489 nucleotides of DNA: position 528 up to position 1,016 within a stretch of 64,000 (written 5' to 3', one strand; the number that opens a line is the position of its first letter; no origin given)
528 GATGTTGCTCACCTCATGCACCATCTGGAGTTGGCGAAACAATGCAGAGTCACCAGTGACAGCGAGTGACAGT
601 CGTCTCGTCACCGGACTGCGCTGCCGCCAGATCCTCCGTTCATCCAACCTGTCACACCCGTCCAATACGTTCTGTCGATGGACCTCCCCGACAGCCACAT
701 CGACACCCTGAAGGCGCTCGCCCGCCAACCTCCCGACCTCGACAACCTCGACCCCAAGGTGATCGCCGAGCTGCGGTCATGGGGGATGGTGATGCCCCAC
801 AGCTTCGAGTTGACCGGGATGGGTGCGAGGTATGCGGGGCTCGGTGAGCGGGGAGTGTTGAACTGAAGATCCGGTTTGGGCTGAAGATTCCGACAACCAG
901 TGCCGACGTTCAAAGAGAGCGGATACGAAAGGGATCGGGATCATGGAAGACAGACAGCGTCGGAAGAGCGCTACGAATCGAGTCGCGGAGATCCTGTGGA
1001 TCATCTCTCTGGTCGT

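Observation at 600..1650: Duplicated module: 62-aa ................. protein next to CxxC..HY zinc-ribbon repeat genes (copies at 0.6-1.6 kb and 7.5-8.6 kb), with pseudogene debris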

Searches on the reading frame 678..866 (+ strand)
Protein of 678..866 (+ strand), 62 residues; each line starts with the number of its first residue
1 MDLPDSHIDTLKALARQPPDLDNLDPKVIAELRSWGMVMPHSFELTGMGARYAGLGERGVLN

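Call 6: search_protein_families(library=pfam, max_evalue=1, proteins=[window:678-866:+])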
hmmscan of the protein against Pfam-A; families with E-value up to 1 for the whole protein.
window:678-866:+ (62 aa): 1 family
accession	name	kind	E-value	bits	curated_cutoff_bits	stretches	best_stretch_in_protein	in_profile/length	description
PF12802.13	MarR_2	-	0.2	12.3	27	1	2-32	2-29/61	MarR family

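Call 7: search_protein_families(library=ncbifam, max_evalue=1, proteins=[window:678-866:+])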
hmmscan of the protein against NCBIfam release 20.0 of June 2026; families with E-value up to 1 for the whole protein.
window:678-866:+ (62 aa): 0 families

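Call 8: find_homologous_proteins(query=window:678-863:+, max_evalue=0.01)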
Query seq(62 aa) (62 aa): 4 proteins with E <= 0.01 among 4 candidates.
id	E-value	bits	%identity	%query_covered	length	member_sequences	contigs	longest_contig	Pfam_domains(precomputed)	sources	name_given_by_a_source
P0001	1.8e-34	134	100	100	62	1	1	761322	-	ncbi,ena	-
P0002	2.8e-24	102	77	97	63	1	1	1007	-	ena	-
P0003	4.3e-20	88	67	98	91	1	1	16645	-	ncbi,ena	-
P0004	1.1e-15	75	74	81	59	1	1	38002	-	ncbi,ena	-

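Call 11: find_encoding_contigs(protein=P0003, flank=10000)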
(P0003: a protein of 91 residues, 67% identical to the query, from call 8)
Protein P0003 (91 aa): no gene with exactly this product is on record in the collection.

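Call 12: find_encoding_contigs(protein=P0004, flank=10000)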
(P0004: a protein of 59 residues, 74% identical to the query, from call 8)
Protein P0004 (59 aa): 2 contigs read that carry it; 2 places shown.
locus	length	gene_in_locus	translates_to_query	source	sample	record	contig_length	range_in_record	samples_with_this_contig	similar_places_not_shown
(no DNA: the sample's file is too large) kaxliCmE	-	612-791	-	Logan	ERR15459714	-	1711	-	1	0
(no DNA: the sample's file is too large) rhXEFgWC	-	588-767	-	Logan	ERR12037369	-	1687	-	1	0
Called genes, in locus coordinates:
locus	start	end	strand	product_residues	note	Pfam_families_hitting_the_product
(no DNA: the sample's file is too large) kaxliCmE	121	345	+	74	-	-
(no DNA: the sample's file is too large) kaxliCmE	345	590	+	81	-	-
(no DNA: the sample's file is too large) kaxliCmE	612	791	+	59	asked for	-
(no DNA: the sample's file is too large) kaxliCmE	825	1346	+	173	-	-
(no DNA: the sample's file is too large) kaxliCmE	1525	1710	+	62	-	?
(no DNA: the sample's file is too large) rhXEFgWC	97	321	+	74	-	-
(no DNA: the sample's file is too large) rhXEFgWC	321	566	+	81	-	-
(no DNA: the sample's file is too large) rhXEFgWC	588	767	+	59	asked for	-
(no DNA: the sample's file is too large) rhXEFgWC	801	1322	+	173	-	-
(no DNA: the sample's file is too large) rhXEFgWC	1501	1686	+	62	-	?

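Call 14: find_related_loci(query=A1, collection=genome_contigs, flank=10000)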
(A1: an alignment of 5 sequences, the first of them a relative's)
Query A1 (62 aa) in genome_contigs; peptide patterns used: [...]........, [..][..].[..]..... (x = any residue, [..] = any of these).
135 stretches matched a pattern; 2 encode a relative of the query (tblastn E <= 1e-3); 2 distinct loci.
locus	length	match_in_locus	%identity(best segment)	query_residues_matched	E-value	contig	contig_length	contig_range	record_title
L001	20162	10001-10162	61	9-62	3e-19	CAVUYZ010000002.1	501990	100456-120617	MAG: uncultured bacterium isolate MFD05684.bin.2.255 genome assembly, contig: contig_13289, whole genome shotgun sequenc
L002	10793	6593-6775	50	1-62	1e-17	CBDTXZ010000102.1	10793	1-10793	MAG TPA_asm: uncultured bacterium isolate ERR2431957_binner23_Refined_4 genome assembly, contig: ERZ23878503.1933, whole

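Call 20: find_encoding_contigs(protein=P0001, flank=10000)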
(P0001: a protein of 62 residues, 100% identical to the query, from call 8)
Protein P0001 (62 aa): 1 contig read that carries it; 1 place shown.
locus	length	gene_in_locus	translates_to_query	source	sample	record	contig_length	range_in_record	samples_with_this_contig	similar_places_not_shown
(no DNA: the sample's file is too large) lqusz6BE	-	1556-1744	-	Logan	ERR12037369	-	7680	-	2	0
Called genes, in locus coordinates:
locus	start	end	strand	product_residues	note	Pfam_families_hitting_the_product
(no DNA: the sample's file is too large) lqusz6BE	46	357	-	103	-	-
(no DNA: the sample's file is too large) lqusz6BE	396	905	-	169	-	-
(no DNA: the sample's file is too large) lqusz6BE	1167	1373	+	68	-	-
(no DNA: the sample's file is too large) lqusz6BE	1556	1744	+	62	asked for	-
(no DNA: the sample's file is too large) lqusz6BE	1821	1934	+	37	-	-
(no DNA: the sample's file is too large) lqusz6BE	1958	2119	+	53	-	-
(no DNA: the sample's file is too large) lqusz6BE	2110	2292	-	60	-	-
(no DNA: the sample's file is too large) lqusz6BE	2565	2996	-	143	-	-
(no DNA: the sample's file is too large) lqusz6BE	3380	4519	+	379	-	PF05443:ROS_MUCR, PF03457:HA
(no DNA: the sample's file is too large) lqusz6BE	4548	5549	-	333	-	-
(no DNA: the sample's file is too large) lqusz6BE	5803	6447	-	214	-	PF00589:Phage_integrase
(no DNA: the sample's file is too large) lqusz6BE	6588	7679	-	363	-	?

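Call 21: find_encoding_contigs(protein=P0002, flank=10000)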
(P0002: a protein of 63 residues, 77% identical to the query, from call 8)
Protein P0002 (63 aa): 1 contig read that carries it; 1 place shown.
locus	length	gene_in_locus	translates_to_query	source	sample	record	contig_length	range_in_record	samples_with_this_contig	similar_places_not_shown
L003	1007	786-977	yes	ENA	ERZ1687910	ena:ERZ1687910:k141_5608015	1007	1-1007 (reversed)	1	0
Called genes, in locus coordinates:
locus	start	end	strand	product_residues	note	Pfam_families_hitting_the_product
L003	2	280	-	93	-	?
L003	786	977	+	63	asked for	-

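Call 29: search_protein_representatives(alignment_id=A1)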
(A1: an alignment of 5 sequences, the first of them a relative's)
Query: 5 sequences, 62 profile positions. Proteins with E-value up to 0.001 (for the whole library): 45; up to 1e-10: 13; up to 1e-30: 0. The best 45 are listed.
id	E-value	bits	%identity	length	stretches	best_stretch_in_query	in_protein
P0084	8.4e-23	96.2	-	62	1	1-61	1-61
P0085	2.1e-21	91.7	-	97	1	2-54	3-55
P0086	3.3e-21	91.1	-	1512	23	9-36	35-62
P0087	7.1e-20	86.8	-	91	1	10-62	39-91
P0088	8.9e-20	86.5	-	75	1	1-59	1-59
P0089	8.6e-18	80.2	-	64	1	2-58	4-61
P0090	1.2e-17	79.6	-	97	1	2-58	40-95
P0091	7.3e-15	70.8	-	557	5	8-34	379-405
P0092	5.0e-14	68.1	-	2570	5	8-41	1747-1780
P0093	6.6e-13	64.5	-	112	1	1-48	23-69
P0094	1.4e-12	63.4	-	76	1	1-47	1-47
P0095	1.6e-12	63.2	-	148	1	1-47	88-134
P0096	5.8e-11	58.3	-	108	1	4-49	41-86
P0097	1.7e-10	56.8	-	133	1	1-62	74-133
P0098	7.1e-10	54.8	-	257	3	8-41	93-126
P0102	1.4e-06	44.3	-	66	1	2-62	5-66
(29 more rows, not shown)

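Call 33: find_related_loci(query=A2, collection=metagenome_contigs, flank=6000)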
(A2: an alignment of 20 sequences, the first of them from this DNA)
Query A2 (62 aa) in metagenome_contigs; peptide patterns used: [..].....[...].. (x = any residue, [..] = any of these).
195 stretches matched a pattern; 10 encode a relative of the query (tblastn E <= 1e-3); 10 distinct loci.
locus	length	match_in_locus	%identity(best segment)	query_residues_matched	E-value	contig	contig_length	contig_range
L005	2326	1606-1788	62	2-62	4e-23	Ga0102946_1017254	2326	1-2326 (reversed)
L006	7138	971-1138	60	2-58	7e-21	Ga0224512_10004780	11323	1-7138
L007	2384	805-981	60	1-62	7e-20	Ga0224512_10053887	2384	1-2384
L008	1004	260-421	56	1-54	4e-19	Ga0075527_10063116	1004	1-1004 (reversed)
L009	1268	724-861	63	17-62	2e-16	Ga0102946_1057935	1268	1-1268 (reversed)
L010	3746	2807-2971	46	7-62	2e-11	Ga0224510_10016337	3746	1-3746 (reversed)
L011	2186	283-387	54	28-62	5e-8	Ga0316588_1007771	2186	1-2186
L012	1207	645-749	54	28-62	6e-8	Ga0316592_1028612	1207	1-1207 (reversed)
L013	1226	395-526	39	1-62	2e-7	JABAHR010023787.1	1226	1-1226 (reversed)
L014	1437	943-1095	43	10-62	9e-6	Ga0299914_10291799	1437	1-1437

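Call 34: find_related_loci(query=A2, collection=viral_contigs, flank=6000)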
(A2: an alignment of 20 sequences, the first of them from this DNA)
Query A2 (62 aa) in viral_contigs; peptide patterns used: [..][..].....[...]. (x = any residue, [..] = any of these).
7 stretches matched a pattern, but none encodes a relative of the query by tblastn (E <= 1e-3).

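Call 35: search_solved_structures(query=A2, max_evalue=10)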
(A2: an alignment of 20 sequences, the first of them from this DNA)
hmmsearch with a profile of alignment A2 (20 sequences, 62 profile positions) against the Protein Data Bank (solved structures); distinct sequences matched with E-value up to 10: 1.
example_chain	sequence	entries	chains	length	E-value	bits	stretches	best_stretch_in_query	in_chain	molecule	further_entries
6jqe_A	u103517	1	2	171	1.6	12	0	9-42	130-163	Carbonic anhydrase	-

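Call 38: predict_structure(alignment_id=A1)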
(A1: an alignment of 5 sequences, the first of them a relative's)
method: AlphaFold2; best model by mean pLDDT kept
length: 62 residues; sequences in the alignment: 5
mean_pLDDT: 82.6   pTM: 0.68
mean pLDDT of the five models: 82.6, 81.7, 64.3, 55.6, 52.9
residues with pLDDT >= 90: 26; 70-90: 27; 50-70: 5; < 50: 4
segments of 3 or more residues with pLDDT < 50: 59-62
pLDDT, mean of each block of 10 residues (from residue 1): 87 82 87 93 89 67 38
secondary structure, 60 per line:
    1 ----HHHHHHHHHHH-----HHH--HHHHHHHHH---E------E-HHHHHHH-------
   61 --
elements in order: H5-15 H26-34 H47-53

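Call 47: fold_search(model_id=the predicted structure, library=pdb)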
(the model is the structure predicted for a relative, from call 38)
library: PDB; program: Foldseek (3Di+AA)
matches with E <= 10: 16; with E <= 0.001: 0
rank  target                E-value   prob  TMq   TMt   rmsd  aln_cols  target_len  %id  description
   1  8pvt_A                2.8e+00  0.44  0.62  0.31   3.1        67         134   25  Manganese-dependent transcriptional repressor DR2539 complexed with cadmium (SAD 7 keV) (released 2024-05-08)
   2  8pvz_A                3.4e+00  0.30  0.58  0.29   3.4        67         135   27  Manganese-dependent transcriptional repressor DR2539 complexed with cadmium (released 2024-05-08)
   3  1stz_A                4.9e+00  0.21  0.57  0.13   5.2        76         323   18  Crystal structure of a hypothetical protein at 2.2 A resolution (released 2004-08-24)
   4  8ylm_D                5.6e+00  0.25  0.62  0.28   3.7        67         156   22  Crystal structure of Deinococcus radiodurans HucR in complex with uric acid (released 2024-11-13)
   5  7trv_B                5.6e+00  0.12  0.52  0.41   4.0        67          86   12  Crystal Structure of the DNA-Binding Domain of the LysR family Transcriptional Regulator YfbA from Yersinia pestis (released 2022-02-09)
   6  5ybv_B                5.6e+00  0.03  0.27  0.10   7.9        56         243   18  The structure of the KANK2 ankyrin domain with the KIF21A peptide (released 2017-12-06)
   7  7bdv_D                7.2e+00  0.06  0.40  0.10   7.4        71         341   14  Structure of Can2 from Sulfobacillus thermosulfidooxidans in complex with cyclic tetra-adenylate (cA4) (released 2021-03-03)
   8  2beo_A                7.6e+00  0.06  0.39  0.14   5.8        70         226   16  PrfA, Transcriptional Regulator In Listeria Monocytogenes (released 2005-04-14)
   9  7qzr_E                7.6e+00  0.03  0.27  0.25   5.0        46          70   20  Structure of native leukocyte myeloperoxidase in complex with the Staphyloccal Peroxidase Inhibitor SPIN from Staphylo (released 2022-10-26)
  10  4gyg                  8.1e+00  0.12  0.55  0.12   5.2        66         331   20  Crystal structure of the Rio2 kinase from Chaetomium thermophilum (released 2012-10-17)
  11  9sds_E                8.7e+00  0.04  0.27  0.30   4.1        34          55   20  Structure of native leukocyte myeloperoxidase in complex with a truncated version of the Staphylococcal Peroxidase Inh (released 2025-10-15)
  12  1wp9_A                8.7e+00  0.02  0.25  0.05  11.9        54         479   20  Crystal structure of Pyrococcus furiosus Hef helicase domain (released 2005-02-01)
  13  7qzr_F                9.2e+00  0.03  0.33  0.31   5.5        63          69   17  Structure of native leukocyte myeloperoxidase in complex with the Staphyloccal Peroxidase Inhibitor SPIN from Staphylo (released 2022-10-26)
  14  4gyi                  9.8e+00  0.11  0.56  0.12   5.3        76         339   17  Crystal structure of the Rio2 kinase-ADP/Mg2+-phosphoaspartate complex from Chaetomium thermophilum (released 2012-10-17)
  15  9gm9_D                9.8e+00  0.10  0.59  0.14   6.1        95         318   13  MukBEF in a DNA capture state (released 2025-03-26)
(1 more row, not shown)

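Call 50: find_homologous_proteins(query=A2, max_evalue=0.001)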
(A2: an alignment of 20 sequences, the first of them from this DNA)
Query A2 (20 sequences) (62 aa, profile of the alignment): 101 proteins with E <= 0.001 among 1189 candidates.
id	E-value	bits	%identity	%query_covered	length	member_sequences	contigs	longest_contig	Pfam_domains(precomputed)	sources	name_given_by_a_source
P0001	4.1e-26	108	100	100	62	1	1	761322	-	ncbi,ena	-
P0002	8.6e-26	107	77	97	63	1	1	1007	-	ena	-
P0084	2.6e-24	103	63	100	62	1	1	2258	-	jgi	jgi:hypothetical protein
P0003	4.3e-24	102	67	98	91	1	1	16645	-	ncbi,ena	-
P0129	4.4e-23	99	63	98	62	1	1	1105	-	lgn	-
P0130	6.1e-23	98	65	100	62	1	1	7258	-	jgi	jgi:hypothetical protein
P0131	1.2e-22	97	61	100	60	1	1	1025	-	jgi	jgi:hypothetical protein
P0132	3.8e-22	96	56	87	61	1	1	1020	-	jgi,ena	-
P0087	2.0e-20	90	61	87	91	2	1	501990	-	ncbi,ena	-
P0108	2.1e-20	90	50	84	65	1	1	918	-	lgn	-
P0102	4.1e-20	89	41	100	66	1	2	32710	-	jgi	-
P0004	4.7e-20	89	74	81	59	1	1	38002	-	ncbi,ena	-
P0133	9.7e-20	88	42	97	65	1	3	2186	-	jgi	-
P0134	2.9e-19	87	43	97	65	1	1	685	-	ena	-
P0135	1.3e-18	84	55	100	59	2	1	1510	-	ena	-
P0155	1.7e-11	62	39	100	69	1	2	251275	-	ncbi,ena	-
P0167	4.9e-10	57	42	87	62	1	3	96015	-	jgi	jgi:hypothetical protein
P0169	7.2e-10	56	38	82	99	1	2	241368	-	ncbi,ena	-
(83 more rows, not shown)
